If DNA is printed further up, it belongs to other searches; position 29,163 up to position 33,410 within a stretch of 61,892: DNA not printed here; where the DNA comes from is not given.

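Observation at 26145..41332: Sulfatase / giant dehydrogenase / DUF1080 island: candidate periplasmic oxidative glycan-cleavage system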

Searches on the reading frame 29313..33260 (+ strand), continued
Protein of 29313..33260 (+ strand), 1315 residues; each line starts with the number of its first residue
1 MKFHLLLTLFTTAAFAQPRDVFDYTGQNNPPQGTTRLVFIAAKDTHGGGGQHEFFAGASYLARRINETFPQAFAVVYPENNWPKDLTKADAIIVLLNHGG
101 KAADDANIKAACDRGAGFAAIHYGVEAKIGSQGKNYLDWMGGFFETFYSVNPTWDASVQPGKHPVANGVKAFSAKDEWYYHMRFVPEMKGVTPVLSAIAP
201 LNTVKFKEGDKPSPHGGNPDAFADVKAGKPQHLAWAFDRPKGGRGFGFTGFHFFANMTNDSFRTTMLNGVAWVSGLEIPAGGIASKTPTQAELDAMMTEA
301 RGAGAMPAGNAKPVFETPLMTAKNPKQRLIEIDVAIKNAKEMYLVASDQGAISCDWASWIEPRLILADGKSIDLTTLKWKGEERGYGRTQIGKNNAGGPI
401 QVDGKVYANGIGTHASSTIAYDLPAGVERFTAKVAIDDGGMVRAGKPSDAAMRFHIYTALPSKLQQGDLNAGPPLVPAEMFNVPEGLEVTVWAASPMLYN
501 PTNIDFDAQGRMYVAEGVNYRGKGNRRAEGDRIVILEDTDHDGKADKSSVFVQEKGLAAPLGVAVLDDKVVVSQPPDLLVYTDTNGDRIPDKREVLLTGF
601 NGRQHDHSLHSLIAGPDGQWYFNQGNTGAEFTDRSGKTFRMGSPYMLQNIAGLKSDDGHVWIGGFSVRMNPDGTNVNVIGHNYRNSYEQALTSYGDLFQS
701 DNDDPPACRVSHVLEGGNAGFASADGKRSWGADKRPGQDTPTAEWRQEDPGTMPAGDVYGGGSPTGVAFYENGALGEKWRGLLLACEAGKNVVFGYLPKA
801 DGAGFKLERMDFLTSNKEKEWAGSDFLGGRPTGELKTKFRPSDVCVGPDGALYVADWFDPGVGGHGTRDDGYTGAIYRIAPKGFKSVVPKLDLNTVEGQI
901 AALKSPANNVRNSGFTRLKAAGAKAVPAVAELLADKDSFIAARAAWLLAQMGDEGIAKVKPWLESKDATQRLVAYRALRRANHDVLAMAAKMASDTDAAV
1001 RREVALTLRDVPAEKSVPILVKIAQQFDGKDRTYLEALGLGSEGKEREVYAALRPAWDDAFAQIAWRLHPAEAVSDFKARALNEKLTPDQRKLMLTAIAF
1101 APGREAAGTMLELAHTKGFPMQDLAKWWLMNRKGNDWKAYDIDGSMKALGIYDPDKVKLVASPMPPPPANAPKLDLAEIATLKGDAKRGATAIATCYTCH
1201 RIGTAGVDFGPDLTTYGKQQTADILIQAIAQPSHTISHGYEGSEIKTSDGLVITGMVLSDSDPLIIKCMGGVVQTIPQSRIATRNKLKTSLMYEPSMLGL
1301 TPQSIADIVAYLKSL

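Call 23: find_related_loci(query=window:29313-33260:+, collection=genome_contigs, flank=10000)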
Query window:29313-33260:+ (1315 aa) in genome_contigs; peptide patterns used: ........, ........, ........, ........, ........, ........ (x = any residue, [..] = any of these).
278 stretches matched a pattern; 234 encode a relative of the query (tblastn E <= 1e-3); the best 80 are kept; 80 distinct loci.
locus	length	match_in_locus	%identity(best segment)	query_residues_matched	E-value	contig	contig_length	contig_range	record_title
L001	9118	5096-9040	96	1-1315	0e+0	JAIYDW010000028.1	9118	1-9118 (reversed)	MAG: Verrucomicrobiaceae bacterium isolate H1_MAG_00048 pond_H1_MAG_00048_000000000144, whole genome shotgun sequence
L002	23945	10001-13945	93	1-1315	0e+0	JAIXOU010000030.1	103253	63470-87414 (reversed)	MAG: Verrucomicrobiaceae bacterium isolate C1_MAG_00039 C1_MAG_00039_000000000140, whole genome shotgun sequence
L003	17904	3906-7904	93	1-1315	0e+0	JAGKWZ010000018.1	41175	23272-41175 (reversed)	MAG: Verrucomicrobiaceae bacterium isolate P8_D7_6 P8_D7_6_58, whole genome shotgun sequence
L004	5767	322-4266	92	1-1315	0e+0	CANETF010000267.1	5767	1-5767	MAG: Verrucomicrobiaceae bacterium isolate CE-Jul18-43 genome assembly, contig: CE-Jul18-C20114, whole genome shotgun se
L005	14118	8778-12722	92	1-1315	0e+0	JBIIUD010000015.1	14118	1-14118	MAG: Verrucomicrobiaceae bacterium isolate ME2004-08-06_3300043437_group2_bin2 Rohwer_bin2790_scaffold_4046_c1, whole ge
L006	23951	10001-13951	91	17-1315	0e+0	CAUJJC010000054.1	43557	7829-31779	MAG: Verrucomicrobiota bacterium isolate KLAP44 genome assembly, contig: KLAP44_236307, whole genome shotgun sequence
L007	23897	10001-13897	92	17-1315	0e+0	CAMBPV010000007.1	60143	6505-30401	MAG: Prosthecobacter debontii isolate AE-24oct19-11 genome assembly, contig: AE-24oct19-C412, whole genome shotgun seque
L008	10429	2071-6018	89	1-1315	0e+0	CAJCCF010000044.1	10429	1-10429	MAG: uncultured Verrucomicrobia bacterium isolate Loc090116-7m_bin-1039 genome assembly, contig: bin-1039:044/774, whole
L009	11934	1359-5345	82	1-1315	0e+0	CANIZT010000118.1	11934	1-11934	MAG: Verrucomicrobiaceae bacterium isolate RH-18aug17-267 genome assembly, contig: RH-18aug17-C13872, whole genome shotg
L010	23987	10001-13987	82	1-1315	0e+0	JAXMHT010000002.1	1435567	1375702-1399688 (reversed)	MAG: Verrucomicrobiaceae bacterium isolate STL-VER11 C2.63.fa-2, whole genome shotgun sequence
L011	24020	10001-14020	81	1-1315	0e+0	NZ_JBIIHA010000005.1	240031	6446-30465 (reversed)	MAG: Prosthecobacter sp. isolate ME2001-07-30D7pf_3300042309_group1_bin138 Rohwer_bin2770_scaffold_7_c1, whole genome sh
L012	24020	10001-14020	81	1-1315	0e+0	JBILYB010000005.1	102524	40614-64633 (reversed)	MAG: Prosthecobacter sp. isolate ME2018-11-08GD_3300042940_group8_bin26 Rohwer_bin2789_scaffold_92_c1, whole genome shot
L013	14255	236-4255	80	1-1315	0e+0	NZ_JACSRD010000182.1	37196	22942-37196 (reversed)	MAG: Prosthecobacter sp. isolate VE4 contig-70_957, whole genome shotgun sequence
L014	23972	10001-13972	81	17-1315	0e+0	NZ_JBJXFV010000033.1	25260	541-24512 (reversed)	MAG: Prosthecobacter sp. isolate F1F2.bin.412 k127_4148795, whole genome shotgun sequence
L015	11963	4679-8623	94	1-1315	0e+0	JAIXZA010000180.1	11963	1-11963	MAG: Verrucomicrobiaceae bacterium isolate D8_MAG_00034 pond_D8_MAG_00034_000000000062, whole genome shotgun sequence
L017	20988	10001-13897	92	17-1315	0e+0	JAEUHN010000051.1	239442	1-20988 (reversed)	MAG: Verrucomicrobiaceae bacterium isolate new MAG-18 k141_430663, whole genome shotgun sequence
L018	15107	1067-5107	80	1-1315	0e+0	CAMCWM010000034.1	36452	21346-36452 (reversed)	MAG: Akkermansia muciniphila isolate ME-08apr19-96 genome assembly, contig: ME-08apr19-C2361, whole genome shotgun seque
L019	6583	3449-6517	74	314-1314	0e+0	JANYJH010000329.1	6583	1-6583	MAG: Phragmitibacter sp. isolate GL140_3_metabinner_74 GL140_3_k141_1194777, whole genome shotgun sequence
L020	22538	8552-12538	63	37-1315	0e+0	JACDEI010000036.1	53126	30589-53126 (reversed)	MAG: Planctomycetota bacterium isolate MGR_bin356 SD2902_NODE_94_length_53126_cov_5.541539, whole genome shotgun sequenc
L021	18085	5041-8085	72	312-1315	0e+0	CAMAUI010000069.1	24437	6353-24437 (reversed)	MAG: Prosthecobacter debontii isolate AH-24oct19-200 genome assembly, contig: AH-24oct19-C4386, whole genome shotgun seq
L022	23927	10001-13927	82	14-1315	0e+0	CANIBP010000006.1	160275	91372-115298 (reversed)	MAG: Verrucomicrobiaceae bacterium isolate RE-9nov16-393 genome assembly, contig: RE-9nov16-C80, whole genome shotgun se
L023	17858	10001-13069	71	304-1315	0e+0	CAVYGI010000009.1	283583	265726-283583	MAG: uncultured Verrucomicrobiae bacterium isolate MFD01275.bin.2.181 genome assembly, contig: contig_46424, whole genom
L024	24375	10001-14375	71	312-1315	0e+0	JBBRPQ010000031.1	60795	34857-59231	MAG: Chthoniobacterales bacterium isolate La1_metabat2.450 LA1C_B2.450_k141_1884272L_60795_cov_23.5918, whole genome sho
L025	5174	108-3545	66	228-1315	0e+0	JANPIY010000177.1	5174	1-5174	MAG: Planctomycetota bacterium isolate VAR_61_metabat_487_sub VAR_61_k141_2631772, whole genome shotgun sequence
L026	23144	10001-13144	70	312-1315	0e+0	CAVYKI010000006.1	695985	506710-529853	MAG: uncultured Verrucomicrobiae bacterium isolate MFD01275.bin.2.132 genome assembly, contig: contig_2777, whole genome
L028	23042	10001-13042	71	312-1315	0e+0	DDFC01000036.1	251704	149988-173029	MAG TPA_asm: Verrucomicrobiaceae bacterium UBA1938 UBA1938_contig_2935, whole genome shotgun sequence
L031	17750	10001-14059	57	1-1315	0e+0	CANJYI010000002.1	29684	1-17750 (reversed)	MAG: Chthoniobacteraceae bacterium isolate RH-23may17-999 genome assembly, contig: RH-23may17-C11013, whole genome shotg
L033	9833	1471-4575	75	288-1315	0e+0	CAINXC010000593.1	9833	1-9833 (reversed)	MAG: uncultured Verrucomicrobia bacterium isolate Umea_bin-08071 genome assembly, contig: bin-08071:593/840, whole genom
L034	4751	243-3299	69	307-1314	0e+0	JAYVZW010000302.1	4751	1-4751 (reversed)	MAG: Verrucomicrobiota bacterium isolate GL91_UP_metabinner_10 GL91_UP_metabinner_10_301, whole genome shotgun sequence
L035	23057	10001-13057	71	312-1315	0e+0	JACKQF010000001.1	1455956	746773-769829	MAG: Verrucomicrobiaceae bacterium isolate HK-STAS-VERR-13 HK-STAS-VERR-13_1, whole genome shotgun sequence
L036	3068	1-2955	74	340-1315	0e+0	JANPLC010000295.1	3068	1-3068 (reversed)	MAG: Planctomycetota bacterium isolate VAR_61_metabat_110 VAR_61_k141_1630410, whole genome shotgun sequence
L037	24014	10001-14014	58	36-1315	0e+0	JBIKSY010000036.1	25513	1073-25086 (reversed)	MAG: Chthoniobacteraceae bacterium isolate ME2015-07-07_3300042695_group6_bin114 Rohwer_bin2547_scaffold_683_c1, whole g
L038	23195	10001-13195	68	307-1314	0e+0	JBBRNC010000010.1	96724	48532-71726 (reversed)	MAG: Verrucomicrobiales bacterium isolate La1_metabat2.110 LA1C_B2.110_k141_3145239L_96724_cov_21.9785, whole genome sho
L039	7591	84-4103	55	37-1315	0e+0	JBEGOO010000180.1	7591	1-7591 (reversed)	MAG: Verrucomicrobiota bacterium isolate nebranchanacostia_2019_sw_WHONDRS-S19S_0081_B_bin.20 scaffold_242088, whole gen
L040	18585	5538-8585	68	312-1315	0e+0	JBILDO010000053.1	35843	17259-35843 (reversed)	MAG: Verrucomicrobiales bacterium isolate ME2016-07-20_3300033996_group7_bin174 Rohwer_bin2756_scaffold_374_c1, whole ge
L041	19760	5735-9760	55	31-1315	0e+0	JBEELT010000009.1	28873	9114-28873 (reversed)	MAG: Verrucomicrobiota bacterium isolate columbiariver2_2019_sw_WHONDRS-S19S_0076_A_bin.15 scaffold_0000211, whole genom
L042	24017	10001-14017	55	32-1315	0e+0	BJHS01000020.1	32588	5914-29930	Verrucomicrobiota bacterium LBMAG_Verrucomicrobia_hypo.bin1_CL120-10 DNA, sequence20, whole genome shotgun sequence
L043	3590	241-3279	66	312-1315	0e+0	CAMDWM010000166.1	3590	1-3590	MAG: Akkermansia muciniphila isolate TrH-03may19-294 genome assembly, contig: TrH-03may19-C67687, whole genome shotgun s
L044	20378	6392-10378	81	1-1315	0e+0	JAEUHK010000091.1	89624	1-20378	MAG: Verrucomicrobiaceae bacterium isolate new MAG-15 k141_1436660, whole genome shotgun sequence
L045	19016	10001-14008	56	37-1315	0e+0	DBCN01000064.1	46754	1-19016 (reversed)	MAG TPA_asm: Opitutia bacterium UBA957 UBA957_contig_4977, whole genome shotgun sequence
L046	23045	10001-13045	65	312-1315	0e+0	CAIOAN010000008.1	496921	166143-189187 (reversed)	MAG: uncultured Opitutae bacterium isolate VK4_bin-1524 genome assembly, contig: bin-1524:08/13, whole genome shotgun se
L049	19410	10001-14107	70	6-1315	0e+0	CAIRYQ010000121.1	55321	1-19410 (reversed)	MAG: uncultured Spartobacteria bacterium isolate Umea3_bin-0475 genome assembly, contig: bin-0475:121/129, whole genome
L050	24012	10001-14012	56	32-1315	0e+0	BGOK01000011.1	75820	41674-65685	Verrucomicrobiota bacterium BS8 DNA, tig00001397, whole genome shotgun sequence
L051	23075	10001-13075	64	310-1315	0e+0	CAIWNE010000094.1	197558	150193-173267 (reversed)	MAG: uncultured Opitutae bacterium isolate YR_bin-3491 genome assembly, contig: bin-3491:094/148, whole genome shotgun s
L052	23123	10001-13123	62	295-1315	0e+0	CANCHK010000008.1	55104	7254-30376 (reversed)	MAG: Opitutae bacterium isolate JR-DAM-100519-116 genome assembly, contig: JR-DAM-100519-C726, whole genome shotgun sequ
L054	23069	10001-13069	63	312-1315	0e+0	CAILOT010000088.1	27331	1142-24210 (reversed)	MAG: uncultured Opitutae bacterium isolate Day6-2_bin-240 genome assembly, contig: bin-240:088/210, whole genome shotgun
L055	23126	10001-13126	63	290-1315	0e+0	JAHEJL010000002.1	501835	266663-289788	MAG: Coraliomargarita sp. isolate Ww55 NODE_10_length_501835_cov_18.196130, whole genome shotgun sequence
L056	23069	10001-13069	63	312-1315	0e+0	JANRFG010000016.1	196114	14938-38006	MAG: Opitutales bacterium isolate MAG_315 P22051_112_S34_metaspades_32_196114_cov_106, whole genome shotgun sequence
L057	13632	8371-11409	63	312-1315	0e+0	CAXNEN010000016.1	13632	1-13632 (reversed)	MAG: Opitutales bacterium isolate AH-24oct19-300 genome assembly, contig: AH-24oct19-C10378, whole genome shotgun sequen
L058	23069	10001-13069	63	312-1315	0e+0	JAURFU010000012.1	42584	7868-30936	MAG: Verrucomicrobiota bacterium isolate SFB_3D_50_11 NODE_12_length_42584_cov_6.184558, whole genome shotgun sequence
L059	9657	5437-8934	74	37-1315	0e+0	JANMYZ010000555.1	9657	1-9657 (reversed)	MAG: Planctomycetota bacterium isolate OTE_8_metabat_13 OTE_8_k141_483696, whole genome shotgun sequence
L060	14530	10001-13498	74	37-1314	0e+0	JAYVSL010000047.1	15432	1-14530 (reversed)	MAG: Planctomycetota bacterium isolate GL74_DN_concoct_244 GL74_DN_concoct_244_46, whole genome shotgun sequence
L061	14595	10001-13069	63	312-1315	0e+0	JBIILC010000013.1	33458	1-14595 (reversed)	MAG: Opitutales bacterium isolate ME2002-02-28pf_3300044568_group1_bin44 Rohwer_bin2669_scaffold_528_c1, whole genome sh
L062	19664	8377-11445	63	312-1315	0e+0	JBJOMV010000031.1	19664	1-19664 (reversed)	MAG: Verrucomicrobiota bacterium isolate umpqua_2019_sw_WHONDRS-S19S_0079_A_bin.100 scaffold_0001393, whole genome shotg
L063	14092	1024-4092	62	312-1315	0e+0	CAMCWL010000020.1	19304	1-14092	MAG: Opitutus sp. GAS368 isolate MH-09jul19-272 genome assembly, contig: MH-09jul19-C6253, whole genome shotgun sequence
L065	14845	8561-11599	63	312-1315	0e+0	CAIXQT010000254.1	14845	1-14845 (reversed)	MAG: uncultured Opitutae bacterium isolate Loclat_bin-12941 genome assembly, contig: bin-12941:254/401, whole genome sho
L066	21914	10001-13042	62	312-1315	0e+0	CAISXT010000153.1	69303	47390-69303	MAG: uncultured Opitutae bacterium isolate LinL1_bin-0225 genome assembly, contig: bin-0225:153/192, whole genome shotgu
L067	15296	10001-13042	62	312-1315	0e+0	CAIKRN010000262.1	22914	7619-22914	MAG: uncultured Opitutae bacterium isolate Umea2p1_bin-0805 genome assembly, contig: bin-0805:262/318, whole genome shot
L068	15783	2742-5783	62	312-1315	0e+0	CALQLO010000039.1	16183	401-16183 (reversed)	MAG: Akkermansia muciniphila isolate HRS-HS9-bin-183 genome assembly, contig: HRS-HS9-C3122, whole genome shotgun sequen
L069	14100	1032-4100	62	312-1315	0e+0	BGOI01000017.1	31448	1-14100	Opitutae bacterium BS6 DNA, tig00002208, whole genome shotgun sequence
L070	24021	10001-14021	79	1-1315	0e+0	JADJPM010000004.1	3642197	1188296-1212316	MAG: Verrucomicrobiaceae bacterium isolate Fred_18-Q3-R57-64_BATAC.459 tig00350889-10-36423160, whole genome shotgun seq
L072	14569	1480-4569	62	306-1315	0e+0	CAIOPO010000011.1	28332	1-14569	MAG: uncultured Opitutae bacterium isolate LaPlata-5m-a_bin-547 genome assembly, contig: bin-547:011/209, whole genome s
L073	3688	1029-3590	73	475-1315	0e+0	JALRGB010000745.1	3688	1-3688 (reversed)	MAG: Verrucomicrobiales bacterium isolate LJ.21 LJ_614325, whole genome shotgun sequence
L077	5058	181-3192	61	327-1314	0e+0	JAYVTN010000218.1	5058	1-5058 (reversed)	MAG: Spartobacteria bacterium isolate GL74_UP_concoct_187_sub GL74_UP_concoct_187_sub_217, whole genome shotgun sequence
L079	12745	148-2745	66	471-1314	0e+0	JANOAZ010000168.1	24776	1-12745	MAG: Chthoniobacteraceae bacterium isolate VAR_18_metabat_249 VAR_18_k141_4046509, whole genome shotgun sequence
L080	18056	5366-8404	63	312-1315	0e+0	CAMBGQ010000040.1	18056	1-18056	MAG: Opitutus sp. GAS368 isolate TrE-25oct19-267 genome assembly, contig: TrE-25oct19-C3437, whole genome shotgun sequen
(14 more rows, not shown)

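Call 27: search_solved_structures(query=window:29313-33257:+, max_evalue=0.01)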
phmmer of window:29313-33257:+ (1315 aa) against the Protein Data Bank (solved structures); distinct sequences matched with E-value up to 0.01: 25.
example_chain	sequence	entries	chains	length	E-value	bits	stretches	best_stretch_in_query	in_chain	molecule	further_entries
7zs0_A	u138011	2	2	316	3e-11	44.7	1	1193-1315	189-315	Hypothetical (Diheme) protein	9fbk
9sah_A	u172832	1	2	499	3.1e-11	44.7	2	892-1048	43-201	E4-NB2 synthetic fusion protein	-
7zs2_A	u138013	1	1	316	8.8e-11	43.2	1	1193-1315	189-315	Hypothetical (Diheme) protein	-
7zs1_A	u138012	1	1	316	1.3e-10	42.6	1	1193-1314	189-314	Hypothetical (Diheme) protein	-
4zv6_A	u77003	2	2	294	8.1e-08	33.4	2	894-1055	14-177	AlphaRep-7 | alpha-Rep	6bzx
6fsq_A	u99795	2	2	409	1e-07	33.1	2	892-1029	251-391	alphaRep A3_bGFPD | A3_bGFPD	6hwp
4xl5_C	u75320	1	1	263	3.4e-07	31.3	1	893-1068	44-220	bGFP-A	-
6ft5_A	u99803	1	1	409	3.7e-07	31.2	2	900-1047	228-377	alphaRep A3_A3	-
6gwc_C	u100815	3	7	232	7.3e-07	30.2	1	900-1082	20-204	iE5 ALPHAREP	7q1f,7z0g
5dcq_A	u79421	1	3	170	1.1e-06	29.6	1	894-1029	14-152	artificial repeat proteins (alphaREP3)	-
8aw4_A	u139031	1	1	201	1.6e-06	29.1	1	895-1053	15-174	ALPHAREP bB-E3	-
6gx7_E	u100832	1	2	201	3.1e-06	28.1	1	898-1053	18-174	iiiA5 ALPHAREP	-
7p0h_A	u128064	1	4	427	3.5e-06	28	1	905-1085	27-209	Helicobacter pylori ComF fused to an artificial alphaREP crystallization helper (named B2)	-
9rhz_A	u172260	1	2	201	8.9e-06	26.6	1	892-1029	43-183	ALPHAREP bE5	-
6g4j_B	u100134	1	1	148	2.9e-05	24.9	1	895-1008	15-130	alphaREP bE8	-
2vmh_A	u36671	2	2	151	0.0018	19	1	370-429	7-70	FIBRONECTIN TYPE III DOMAIN PROTEIN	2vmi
2vmg_A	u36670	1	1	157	0.0018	19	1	370-429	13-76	FIBRONECTIN TYPE III DOMAIN PROTEIN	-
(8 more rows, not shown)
